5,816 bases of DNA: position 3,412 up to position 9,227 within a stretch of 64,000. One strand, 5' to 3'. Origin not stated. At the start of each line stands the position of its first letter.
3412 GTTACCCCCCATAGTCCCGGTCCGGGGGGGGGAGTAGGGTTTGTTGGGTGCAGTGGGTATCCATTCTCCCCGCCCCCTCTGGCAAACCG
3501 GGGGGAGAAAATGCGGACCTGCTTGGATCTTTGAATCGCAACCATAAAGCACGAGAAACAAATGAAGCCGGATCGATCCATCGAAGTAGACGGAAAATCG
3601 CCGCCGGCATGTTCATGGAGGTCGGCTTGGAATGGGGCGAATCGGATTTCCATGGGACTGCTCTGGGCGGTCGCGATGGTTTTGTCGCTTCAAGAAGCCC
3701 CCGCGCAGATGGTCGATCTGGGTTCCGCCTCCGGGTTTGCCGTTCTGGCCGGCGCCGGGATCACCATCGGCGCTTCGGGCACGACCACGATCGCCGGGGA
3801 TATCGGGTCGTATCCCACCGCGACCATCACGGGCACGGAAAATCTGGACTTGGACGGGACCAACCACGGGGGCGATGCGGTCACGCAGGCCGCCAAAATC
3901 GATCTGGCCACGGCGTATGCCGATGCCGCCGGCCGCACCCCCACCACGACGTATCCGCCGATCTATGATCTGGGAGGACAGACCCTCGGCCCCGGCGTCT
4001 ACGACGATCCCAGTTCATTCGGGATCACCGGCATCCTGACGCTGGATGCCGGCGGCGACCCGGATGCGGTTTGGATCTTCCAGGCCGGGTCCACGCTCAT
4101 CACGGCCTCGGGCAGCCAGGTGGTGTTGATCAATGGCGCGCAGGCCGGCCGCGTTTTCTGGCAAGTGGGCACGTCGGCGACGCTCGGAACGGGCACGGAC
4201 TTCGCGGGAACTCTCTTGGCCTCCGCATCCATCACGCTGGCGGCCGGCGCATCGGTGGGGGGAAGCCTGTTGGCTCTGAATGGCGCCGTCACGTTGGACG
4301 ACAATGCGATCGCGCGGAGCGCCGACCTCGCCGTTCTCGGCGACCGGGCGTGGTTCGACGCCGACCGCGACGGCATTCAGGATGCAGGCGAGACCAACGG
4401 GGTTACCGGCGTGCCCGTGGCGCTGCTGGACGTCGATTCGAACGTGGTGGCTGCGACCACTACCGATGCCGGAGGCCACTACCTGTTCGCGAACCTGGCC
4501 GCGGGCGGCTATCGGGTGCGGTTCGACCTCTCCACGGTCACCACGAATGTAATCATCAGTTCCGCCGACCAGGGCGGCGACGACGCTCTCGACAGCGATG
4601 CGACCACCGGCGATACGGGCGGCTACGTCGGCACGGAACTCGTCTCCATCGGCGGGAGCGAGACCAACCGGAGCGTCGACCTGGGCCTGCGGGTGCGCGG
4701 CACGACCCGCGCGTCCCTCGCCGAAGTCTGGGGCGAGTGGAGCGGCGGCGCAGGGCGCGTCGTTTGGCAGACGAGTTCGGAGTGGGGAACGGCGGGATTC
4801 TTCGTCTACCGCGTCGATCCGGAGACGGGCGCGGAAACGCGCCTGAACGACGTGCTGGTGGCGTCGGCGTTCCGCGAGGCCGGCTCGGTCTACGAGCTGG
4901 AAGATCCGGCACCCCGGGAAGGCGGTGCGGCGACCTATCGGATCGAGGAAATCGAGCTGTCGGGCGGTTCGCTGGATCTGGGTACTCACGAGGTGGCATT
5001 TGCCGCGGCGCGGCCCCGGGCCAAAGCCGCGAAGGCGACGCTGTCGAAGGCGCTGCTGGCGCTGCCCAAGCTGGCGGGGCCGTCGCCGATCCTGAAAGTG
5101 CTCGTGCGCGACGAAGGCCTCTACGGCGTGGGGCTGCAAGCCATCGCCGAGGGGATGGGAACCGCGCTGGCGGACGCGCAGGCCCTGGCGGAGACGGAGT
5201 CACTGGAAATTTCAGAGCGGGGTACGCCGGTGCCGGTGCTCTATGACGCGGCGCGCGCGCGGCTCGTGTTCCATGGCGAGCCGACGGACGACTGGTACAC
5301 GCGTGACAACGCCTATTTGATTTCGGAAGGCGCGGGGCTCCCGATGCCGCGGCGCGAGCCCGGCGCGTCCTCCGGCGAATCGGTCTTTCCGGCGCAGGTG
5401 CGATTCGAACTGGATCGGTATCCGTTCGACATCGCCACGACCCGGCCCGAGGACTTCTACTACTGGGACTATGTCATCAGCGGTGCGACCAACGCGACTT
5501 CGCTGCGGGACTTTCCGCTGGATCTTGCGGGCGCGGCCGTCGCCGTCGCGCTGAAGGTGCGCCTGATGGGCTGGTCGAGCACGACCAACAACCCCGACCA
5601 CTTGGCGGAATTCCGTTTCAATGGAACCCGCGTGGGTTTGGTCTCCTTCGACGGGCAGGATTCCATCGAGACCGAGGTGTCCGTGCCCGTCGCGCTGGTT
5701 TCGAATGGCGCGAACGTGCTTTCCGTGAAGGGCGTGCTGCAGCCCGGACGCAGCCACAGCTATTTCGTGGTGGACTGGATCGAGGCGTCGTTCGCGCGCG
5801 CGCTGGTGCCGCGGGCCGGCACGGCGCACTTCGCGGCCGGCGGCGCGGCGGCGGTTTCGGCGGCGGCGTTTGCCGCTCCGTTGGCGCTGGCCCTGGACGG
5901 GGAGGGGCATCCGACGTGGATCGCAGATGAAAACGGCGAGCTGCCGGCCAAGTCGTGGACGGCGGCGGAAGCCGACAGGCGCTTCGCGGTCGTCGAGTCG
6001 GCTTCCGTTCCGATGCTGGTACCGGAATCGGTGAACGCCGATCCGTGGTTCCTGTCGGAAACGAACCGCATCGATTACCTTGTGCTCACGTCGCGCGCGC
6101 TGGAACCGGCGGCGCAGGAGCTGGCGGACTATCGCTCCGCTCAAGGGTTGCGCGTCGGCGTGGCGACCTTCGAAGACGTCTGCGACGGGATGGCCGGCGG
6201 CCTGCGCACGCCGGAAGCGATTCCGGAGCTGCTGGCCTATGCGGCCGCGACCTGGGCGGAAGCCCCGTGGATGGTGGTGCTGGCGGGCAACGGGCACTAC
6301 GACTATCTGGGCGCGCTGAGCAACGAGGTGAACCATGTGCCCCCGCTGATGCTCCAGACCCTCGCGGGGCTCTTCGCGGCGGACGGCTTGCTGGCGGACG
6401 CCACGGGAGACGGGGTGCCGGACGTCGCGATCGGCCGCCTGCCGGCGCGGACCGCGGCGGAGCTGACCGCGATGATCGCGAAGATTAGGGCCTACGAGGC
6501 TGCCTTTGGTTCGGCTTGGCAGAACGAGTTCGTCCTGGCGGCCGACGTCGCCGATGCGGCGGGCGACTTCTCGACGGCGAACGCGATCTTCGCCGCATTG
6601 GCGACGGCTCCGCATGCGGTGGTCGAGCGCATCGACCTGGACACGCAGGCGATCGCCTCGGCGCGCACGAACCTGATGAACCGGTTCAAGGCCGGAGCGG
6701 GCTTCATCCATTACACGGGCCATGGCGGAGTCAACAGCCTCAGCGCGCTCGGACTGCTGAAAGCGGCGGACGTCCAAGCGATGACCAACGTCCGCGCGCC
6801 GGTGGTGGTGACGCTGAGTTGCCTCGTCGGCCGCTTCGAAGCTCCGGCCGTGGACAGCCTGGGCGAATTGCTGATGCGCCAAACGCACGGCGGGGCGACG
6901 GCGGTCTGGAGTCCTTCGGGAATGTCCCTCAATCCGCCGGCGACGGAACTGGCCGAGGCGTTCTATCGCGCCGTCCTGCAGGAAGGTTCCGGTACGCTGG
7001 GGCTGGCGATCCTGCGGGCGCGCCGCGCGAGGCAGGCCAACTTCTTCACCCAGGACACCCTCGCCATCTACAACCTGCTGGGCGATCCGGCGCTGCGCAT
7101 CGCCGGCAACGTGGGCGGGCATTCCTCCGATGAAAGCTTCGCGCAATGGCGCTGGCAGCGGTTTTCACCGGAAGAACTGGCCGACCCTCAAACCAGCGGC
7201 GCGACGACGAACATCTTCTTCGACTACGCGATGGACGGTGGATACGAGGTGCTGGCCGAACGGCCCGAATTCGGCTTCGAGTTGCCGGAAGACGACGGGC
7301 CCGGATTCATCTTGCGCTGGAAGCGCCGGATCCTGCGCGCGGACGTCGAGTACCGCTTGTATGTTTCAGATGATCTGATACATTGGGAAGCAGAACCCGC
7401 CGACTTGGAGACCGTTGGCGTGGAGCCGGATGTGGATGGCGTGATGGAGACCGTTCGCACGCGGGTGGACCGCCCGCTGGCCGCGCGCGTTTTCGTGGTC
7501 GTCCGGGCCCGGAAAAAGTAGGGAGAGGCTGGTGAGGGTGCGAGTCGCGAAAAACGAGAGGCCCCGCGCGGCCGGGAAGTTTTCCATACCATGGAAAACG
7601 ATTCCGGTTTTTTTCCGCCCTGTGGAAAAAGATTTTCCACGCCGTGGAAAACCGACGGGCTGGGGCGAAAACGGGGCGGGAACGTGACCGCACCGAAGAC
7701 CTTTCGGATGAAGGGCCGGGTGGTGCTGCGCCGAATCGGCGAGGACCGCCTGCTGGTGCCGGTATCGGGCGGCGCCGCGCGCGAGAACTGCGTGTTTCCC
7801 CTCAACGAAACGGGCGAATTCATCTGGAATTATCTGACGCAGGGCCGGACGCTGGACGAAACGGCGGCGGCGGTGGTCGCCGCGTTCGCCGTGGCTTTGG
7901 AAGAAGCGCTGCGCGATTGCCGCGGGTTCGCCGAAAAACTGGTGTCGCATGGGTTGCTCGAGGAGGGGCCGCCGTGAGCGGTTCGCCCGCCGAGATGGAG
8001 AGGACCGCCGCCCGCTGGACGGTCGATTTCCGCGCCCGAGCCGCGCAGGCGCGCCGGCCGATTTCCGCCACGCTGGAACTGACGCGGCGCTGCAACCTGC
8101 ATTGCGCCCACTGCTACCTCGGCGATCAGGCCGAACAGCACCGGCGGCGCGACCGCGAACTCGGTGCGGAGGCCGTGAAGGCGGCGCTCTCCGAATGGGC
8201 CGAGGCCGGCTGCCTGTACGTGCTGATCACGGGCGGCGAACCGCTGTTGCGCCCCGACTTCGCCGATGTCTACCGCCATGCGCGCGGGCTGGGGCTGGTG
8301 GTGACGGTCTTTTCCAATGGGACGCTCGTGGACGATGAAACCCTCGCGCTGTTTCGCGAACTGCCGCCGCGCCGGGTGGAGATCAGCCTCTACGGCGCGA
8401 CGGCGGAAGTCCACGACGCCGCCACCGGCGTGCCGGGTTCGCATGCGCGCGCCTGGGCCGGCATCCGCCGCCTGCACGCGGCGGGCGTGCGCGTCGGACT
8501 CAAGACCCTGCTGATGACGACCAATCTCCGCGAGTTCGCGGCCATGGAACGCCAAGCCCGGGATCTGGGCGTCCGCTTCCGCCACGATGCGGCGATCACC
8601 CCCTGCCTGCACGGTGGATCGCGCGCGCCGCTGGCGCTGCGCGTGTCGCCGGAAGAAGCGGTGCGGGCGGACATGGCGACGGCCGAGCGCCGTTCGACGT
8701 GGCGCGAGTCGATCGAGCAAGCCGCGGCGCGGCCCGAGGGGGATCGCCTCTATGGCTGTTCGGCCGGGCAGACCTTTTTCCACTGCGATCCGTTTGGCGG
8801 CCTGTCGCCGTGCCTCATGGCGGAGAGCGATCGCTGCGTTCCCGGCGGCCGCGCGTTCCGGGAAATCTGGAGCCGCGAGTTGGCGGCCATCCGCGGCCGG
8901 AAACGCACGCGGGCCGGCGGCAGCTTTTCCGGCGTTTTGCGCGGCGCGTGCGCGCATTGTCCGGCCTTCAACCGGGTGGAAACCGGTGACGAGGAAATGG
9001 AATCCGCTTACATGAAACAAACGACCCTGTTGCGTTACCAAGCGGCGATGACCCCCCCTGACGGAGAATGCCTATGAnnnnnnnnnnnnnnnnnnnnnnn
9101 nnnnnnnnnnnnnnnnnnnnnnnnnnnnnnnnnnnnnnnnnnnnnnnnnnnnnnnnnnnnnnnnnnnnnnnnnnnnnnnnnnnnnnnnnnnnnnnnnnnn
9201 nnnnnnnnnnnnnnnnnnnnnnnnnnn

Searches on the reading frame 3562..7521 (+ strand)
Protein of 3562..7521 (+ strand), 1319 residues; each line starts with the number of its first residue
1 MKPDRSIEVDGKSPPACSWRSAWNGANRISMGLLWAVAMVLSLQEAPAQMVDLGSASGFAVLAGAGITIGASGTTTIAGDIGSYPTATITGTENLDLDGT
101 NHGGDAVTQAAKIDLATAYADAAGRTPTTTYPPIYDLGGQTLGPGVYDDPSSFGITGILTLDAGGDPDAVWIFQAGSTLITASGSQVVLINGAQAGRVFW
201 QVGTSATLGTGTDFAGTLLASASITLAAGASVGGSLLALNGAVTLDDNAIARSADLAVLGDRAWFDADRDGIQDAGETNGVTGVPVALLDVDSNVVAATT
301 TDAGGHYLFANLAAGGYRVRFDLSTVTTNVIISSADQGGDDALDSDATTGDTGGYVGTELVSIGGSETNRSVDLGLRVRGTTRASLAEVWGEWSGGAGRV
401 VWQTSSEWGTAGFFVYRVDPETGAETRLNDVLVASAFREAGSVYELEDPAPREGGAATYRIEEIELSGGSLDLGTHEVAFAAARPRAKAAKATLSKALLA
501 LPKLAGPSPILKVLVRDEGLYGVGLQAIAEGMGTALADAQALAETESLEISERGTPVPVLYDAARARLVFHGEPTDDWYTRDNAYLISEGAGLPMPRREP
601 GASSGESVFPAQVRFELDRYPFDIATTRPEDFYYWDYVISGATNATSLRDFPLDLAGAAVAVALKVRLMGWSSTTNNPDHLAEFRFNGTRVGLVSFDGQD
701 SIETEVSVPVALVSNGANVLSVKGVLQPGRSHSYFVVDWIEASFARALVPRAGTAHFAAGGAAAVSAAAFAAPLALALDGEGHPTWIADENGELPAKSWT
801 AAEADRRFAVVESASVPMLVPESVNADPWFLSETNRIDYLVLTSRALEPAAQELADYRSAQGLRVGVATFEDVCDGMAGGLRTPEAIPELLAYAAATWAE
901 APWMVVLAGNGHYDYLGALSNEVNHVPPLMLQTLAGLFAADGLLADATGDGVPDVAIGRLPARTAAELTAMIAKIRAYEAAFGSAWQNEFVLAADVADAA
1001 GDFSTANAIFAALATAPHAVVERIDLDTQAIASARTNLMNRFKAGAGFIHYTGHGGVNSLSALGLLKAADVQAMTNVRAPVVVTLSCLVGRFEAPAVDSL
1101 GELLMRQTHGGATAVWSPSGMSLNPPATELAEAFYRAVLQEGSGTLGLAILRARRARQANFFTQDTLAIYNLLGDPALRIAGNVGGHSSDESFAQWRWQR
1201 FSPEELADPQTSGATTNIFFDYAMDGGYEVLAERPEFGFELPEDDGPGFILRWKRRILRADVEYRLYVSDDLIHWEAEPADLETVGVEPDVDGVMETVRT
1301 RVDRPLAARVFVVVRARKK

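Call 8: search_protein_families(library=ncbifam, proteins=[window:3562-7521:+], max_evalue=0.01)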
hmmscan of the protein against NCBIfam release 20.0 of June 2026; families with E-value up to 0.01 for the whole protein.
window:3562-7521:+ (1319 aa): 5 families
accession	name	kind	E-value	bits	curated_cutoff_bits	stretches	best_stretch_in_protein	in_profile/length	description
NF033707.1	T9SS_sortase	equivalog_domain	3.9e-51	173.8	420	1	648-1181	171-733/1095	type IX secretion system sortase PorU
NF052324.1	PorU_rel_Nterm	equivalog_domain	6.9e-28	97.3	450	1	646-1180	200-765/879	putative type IX secretion system sortase PorU2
NF045625.1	IBP_CFB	equivalog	1.8e-26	93.1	400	1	46-250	61-274/275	ice-binding protein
NF012181.0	MSCRAMM_SdrD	exception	2.2e-12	45.3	2500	1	258-349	683-770/1379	MSCRAMM family adhesin SdrD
NF000535.3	MSCRAMM_SdrC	exception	2.7e-12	45.5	1700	1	258-350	498-586/963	MSCRAMM family adhesin SdrC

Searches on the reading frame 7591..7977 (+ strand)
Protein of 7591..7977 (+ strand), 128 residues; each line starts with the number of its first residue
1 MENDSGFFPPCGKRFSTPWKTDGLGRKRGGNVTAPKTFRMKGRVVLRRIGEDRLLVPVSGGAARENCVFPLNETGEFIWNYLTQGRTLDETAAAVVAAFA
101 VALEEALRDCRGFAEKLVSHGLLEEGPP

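Call 8: search_protein_families(library=ncbifam, proteins=[window:7591-7977:+], max_evalue=0.01)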
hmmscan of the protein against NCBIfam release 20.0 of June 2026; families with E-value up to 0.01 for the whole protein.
window:7591-7977:+ (128 aa): 4 families
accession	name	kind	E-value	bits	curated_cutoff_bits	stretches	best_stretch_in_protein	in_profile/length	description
NF033530.1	lasso_PqqD_Strm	exception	2.5e-07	30.8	70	1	67-122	22-77/78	lasso peptide biosynthesis PqqD family chaperone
NF033536.1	lasso_PqqD_Bac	exception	0.0019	18.3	80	1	69-124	32-87/88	lasso peptide biosynthesis PqqD family chaperone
TIGR04302.1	geo_PqqD_fam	equivalog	0.0025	18.2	100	1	68-123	46-100/102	GeoRSP system PqqD family peptide chaperone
TIGR04248.1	SCM_PqqD_rel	equivalog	0.0068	16.6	100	1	68-122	26-80/84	SynChlorMet cassette protein ScmD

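Call 19: search_protein_families(library=pfam, proteins=[window:7591-7977:+], max_evalue=0.001)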
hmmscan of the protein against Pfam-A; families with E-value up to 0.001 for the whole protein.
window:7591-7977:+ (128 aa): 1 family
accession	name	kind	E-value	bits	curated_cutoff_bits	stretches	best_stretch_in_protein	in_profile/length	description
PF05402.18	PqqD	-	4e-12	46.7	23.4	1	66-123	10-67/67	Coenzyme PQQ synthesis protein D (PqqD)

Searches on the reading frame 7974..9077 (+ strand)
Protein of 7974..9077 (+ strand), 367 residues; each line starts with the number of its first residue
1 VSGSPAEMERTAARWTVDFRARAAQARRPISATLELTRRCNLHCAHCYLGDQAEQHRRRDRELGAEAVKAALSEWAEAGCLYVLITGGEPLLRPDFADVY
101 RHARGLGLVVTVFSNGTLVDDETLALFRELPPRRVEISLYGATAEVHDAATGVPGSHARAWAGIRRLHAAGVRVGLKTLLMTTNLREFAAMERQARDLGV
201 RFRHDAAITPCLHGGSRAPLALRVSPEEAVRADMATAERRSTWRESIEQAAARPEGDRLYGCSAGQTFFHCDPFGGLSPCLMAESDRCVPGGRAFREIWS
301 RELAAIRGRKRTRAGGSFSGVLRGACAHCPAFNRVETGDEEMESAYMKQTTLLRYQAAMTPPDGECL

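Call 8: search_protein_families(library=ncbifam, proteins=[window:7974-9077:+], max_evalue=0.01)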
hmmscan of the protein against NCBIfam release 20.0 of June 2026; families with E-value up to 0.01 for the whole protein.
window:7974-9077:+ (367 aa): 65 families (the best 25 are shown)
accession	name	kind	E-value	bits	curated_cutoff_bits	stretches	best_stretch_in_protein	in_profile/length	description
TIGR04545.1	rSAM_ahbD_hemeb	equivalog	2.5e-32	112.7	500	1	34-208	4-175/339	heme b synthase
TIGR03962.1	mycofact_rSAM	equivalog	5.6e-29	101.4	265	1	28-338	10-312/339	mycofactocin radical SAM maturase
TIGR04051.1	rSAM_NirJ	equivalog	1.5e-27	96.5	515.45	1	35-199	7-167/354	heme d1 biosynthesis radical SAM protein NirJ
TIGR04303.1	GeoRSP_rSAM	equivalog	1.6e-27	96.9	400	1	29-200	4-169/325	GeoRSP system radical SAM/SPASM protein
TIGR04053.2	TIGR04053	equivalog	4.1e-27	95.4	395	1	26-201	4-179/366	TIGR04053 family radical SAM/SPASM domain-containing protein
TIGR04546.1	rSAM_ahbC_deAc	equivalog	4.7e-27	94.8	650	1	27-191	37-196/390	12,18-didecarboxysiroheme deacetylase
TIGR04054.1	rSAM_NirJ1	equivalog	1.9e-24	86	650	1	25-188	32-190/387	putative heme d1 biosynthesis radical SAM protein NirJ1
TIGR04055.1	rSAM_NirJ2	equivalog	6.6e-24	85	500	1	36-331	6-305/326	putative heme d1 biosynthesis radical SAM protein NirJ2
NF049973.1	radical_Rv1681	equivalog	2e-23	82.9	380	1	39-215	81-253/326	Rv1681 family radical SAM protein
NF012164.0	AlbA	equivalog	1.7e-21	76.2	850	1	25-201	108-281/442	subtilosin maturase AlbA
TIGR04251.1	SCM_rSAM_ScmF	equivalog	3.1e-21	76.2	400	1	35-210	9-184/353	SynChlorMet cassette radical SAM/SPASM protein ScmF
TIGR04347.1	pseudo_SAM_Halo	equivalog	3.1e-21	76.1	525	1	21-191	30-195/390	TIGR04347 family pseudo-SAM/SPASM protein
TIGR02109.1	PQQ_syn_pqqE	equivalog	6.5e-21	74.6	381.35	1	27-287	4-264/358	pyrroloquinoline quinone biosynthesis protein PqqE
NF045574.1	sacti_mat_StsB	exception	1e-20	74.1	625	1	35-200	101-261/466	StsB family radical SAM/SPASM domain sactipeptide maturase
TIGR04250.1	SCM_rSAM_ScmE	equivalog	5.6e-18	65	400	1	29-192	2-162/358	SynChlorMet cassette radical SAM/SPASM protein ScmE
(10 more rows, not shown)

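Call 19: search_protein_families(library=pfam, proteins=[window:7974-9077:+], max_evalue=0.001)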
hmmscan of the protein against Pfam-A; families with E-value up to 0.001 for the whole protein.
window:7974-9077:+ (367 aa): 1 family
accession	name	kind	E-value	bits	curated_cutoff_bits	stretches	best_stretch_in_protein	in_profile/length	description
PF04055.27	Radical_SAM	-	4.4e-25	89.2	29.5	1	35-182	2-152/166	Radical SAM superfamily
